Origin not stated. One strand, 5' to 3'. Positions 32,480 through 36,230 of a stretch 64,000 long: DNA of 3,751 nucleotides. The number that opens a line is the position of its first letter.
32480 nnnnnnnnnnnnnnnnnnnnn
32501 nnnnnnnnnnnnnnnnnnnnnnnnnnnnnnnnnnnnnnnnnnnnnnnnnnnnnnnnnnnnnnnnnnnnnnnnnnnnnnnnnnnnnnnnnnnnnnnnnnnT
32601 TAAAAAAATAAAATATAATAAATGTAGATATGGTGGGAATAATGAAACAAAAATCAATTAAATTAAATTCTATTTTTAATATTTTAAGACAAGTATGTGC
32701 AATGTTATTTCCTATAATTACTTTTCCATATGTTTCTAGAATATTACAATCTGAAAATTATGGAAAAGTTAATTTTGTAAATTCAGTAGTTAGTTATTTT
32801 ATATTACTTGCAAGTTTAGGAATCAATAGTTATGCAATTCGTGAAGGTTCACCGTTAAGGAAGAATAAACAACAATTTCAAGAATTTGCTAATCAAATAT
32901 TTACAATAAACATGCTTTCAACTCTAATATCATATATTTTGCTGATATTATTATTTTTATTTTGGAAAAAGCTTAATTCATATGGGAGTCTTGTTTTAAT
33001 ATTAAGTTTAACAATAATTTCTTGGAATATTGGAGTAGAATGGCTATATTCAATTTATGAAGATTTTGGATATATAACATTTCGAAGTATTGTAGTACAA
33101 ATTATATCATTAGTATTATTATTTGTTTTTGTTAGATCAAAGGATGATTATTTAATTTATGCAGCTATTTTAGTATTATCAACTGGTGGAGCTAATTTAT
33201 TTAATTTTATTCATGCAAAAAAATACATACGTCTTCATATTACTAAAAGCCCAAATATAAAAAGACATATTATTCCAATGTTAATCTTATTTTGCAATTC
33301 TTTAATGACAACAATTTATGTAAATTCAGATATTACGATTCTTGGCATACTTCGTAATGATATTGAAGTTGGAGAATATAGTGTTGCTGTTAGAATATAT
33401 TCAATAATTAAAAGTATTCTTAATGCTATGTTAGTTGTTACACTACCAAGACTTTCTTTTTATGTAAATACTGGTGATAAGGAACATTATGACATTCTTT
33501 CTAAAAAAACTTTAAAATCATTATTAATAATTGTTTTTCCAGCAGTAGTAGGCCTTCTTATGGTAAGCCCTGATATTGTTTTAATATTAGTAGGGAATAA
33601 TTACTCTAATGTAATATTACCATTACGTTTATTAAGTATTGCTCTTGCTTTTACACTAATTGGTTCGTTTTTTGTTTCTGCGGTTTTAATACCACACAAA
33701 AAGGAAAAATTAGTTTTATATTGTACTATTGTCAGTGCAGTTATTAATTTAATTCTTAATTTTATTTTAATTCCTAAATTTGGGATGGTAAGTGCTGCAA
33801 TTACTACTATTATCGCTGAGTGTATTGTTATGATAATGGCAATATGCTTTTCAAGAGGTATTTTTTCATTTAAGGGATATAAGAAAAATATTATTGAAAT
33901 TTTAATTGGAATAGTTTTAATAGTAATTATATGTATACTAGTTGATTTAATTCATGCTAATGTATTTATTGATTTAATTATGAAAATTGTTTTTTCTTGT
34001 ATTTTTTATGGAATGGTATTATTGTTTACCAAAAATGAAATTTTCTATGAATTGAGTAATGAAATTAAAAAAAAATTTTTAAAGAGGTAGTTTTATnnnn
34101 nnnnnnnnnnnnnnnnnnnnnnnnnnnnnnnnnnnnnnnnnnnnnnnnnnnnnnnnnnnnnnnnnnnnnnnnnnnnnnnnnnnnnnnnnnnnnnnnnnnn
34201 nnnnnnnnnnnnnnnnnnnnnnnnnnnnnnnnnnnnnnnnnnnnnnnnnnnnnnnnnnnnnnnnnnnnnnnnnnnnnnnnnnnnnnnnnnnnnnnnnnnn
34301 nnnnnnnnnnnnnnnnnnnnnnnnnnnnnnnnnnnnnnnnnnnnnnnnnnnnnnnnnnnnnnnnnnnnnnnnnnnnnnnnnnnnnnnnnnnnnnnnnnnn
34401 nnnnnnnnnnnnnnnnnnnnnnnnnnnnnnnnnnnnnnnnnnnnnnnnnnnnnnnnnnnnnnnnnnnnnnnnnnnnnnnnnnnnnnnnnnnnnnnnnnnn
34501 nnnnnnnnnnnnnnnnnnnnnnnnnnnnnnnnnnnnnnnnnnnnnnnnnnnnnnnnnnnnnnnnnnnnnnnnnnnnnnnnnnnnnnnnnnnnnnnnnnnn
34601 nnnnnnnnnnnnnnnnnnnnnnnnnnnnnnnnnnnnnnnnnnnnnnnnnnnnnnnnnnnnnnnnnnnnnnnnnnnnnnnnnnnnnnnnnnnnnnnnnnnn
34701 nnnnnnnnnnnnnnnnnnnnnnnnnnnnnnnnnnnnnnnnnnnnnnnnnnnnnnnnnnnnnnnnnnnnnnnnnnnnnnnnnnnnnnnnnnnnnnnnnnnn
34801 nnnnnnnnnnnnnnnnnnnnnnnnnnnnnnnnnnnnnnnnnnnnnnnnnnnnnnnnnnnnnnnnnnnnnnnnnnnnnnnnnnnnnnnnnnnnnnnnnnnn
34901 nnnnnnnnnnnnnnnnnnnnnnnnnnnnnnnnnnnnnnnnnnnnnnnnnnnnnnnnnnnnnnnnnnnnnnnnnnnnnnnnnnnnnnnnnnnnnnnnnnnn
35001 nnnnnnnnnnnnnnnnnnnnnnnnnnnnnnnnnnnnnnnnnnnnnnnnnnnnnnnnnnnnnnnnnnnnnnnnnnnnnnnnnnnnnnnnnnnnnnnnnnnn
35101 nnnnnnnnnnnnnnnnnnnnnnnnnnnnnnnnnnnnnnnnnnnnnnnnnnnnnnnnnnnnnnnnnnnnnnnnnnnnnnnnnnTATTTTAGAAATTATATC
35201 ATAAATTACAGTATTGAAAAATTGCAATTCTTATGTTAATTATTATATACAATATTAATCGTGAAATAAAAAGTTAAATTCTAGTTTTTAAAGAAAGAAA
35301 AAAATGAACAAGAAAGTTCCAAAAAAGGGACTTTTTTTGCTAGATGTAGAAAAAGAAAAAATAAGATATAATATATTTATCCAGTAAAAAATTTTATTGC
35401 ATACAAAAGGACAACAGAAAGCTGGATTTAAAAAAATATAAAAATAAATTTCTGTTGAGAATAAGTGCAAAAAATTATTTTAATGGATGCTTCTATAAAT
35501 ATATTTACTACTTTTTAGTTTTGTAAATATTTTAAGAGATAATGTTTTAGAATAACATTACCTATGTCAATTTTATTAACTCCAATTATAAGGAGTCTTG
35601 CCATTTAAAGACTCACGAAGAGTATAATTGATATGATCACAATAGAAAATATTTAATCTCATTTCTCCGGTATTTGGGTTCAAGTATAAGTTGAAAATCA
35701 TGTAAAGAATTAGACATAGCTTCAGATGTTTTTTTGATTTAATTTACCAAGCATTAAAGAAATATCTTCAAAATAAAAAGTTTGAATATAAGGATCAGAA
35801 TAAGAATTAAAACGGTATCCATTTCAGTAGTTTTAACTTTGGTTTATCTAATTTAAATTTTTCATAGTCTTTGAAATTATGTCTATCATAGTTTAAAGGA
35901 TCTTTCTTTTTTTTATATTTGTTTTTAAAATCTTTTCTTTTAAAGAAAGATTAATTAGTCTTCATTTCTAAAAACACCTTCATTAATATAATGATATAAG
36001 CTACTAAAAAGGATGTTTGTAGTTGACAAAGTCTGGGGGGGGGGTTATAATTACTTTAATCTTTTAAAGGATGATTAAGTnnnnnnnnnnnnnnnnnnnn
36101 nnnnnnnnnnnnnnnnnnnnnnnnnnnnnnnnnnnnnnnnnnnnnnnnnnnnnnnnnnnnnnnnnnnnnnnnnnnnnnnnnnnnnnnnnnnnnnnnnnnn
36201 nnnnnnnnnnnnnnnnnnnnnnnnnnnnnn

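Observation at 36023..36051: G10 tract forms the -35/-10 spacer of an acyltransferase promoter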

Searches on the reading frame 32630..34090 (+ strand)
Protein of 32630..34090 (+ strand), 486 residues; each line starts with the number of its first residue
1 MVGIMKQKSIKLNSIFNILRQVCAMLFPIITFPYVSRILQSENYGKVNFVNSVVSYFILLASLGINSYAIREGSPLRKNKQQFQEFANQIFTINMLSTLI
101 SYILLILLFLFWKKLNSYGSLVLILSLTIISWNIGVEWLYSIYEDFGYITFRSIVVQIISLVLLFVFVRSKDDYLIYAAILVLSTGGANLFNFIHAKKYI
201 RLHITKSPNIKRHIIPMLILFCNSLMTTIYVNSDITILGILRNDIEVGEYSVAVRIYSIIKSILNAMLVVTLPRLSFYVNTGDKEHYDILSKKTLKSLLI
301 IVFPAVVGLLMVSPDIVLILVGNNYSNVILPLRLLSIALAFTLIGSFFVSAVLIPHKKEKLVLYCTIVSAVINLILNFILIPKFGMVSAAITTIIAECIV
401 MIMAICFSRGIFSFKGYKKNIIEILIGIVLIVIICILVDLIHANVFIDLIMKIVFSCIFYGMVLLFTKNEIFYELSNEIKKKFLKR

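Call 5: search_protein_families(library=pfam, proteins=[window:32630-34090:+])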
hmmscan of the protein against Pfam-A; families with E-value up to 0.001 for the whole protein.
window:32630-34090:+ (486 aa): 4 families
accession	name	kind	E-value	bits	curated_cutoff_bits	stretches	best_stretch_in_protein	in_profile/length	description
PF01943.22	Polysacc_synt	-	3.9e-28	99.1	28.2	1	13-276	4-271/274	Polysaccharide biosynthesis protein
PF13440.11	Polysacc_synt_3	-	1.5e-13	51.1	23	1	35-328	2-291/293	Polysaccharide biosynthesis protein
PF03023.19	MurJ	-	1e-08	34.7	27.4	1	78-442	47-437/451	Lipid II flippase MurJ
PF01554.23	MatE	-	3.3e-06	27.3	24.9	1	223-379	5-161/161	MatE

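Call 6: search_protein_families(library=ncbifam, proteins=[window:32630-34090:+])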
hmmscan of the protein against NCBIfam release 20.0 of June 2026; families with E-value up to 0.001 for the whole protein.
window:32630-34090:+ (486 aa): 6 families
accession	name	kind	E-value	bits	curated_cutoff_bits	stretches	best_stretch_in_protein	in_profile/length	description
NF058658.1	Oglyco_Wzx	exception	1.1e-13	51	720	1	14-482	18-478/478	O-glycosylation flippase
NF041871.1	Wzx_EPS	equivalog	2.3e-11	43.1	800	1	35-447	27-438/492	exopolysaccharide biosynthesis flippase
NF050818.1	PolSacchBiosHfsF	equivalog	3.7e-10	39.4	700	1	280-465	274-458/468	polysaccharide biosynthesis protein HfsF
TIGR01695.1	murJ_mviN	equivalog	7.8e-10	38.1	235.55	1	78-464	73-490/506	murein biosynthesis integral membrane protein MurJ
NF007773.0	PRK10459.1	equivalog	2.6e-06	26.7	273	1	21-481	18-481/492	MOP flippase family protein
TIGR00797.1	matE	subfamily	0.00046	19.2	147.4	1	223-413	5-195/396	MATE family efflux transporter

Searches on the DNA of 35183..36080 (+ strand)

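Call 42: search_dna_similar(query=window:35183-36080:+, collection=plasmids, mode=distant, max_rows=8)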
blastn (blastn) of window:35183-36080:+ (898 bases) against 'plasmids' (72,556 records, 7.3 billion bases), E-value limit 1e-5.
No match.
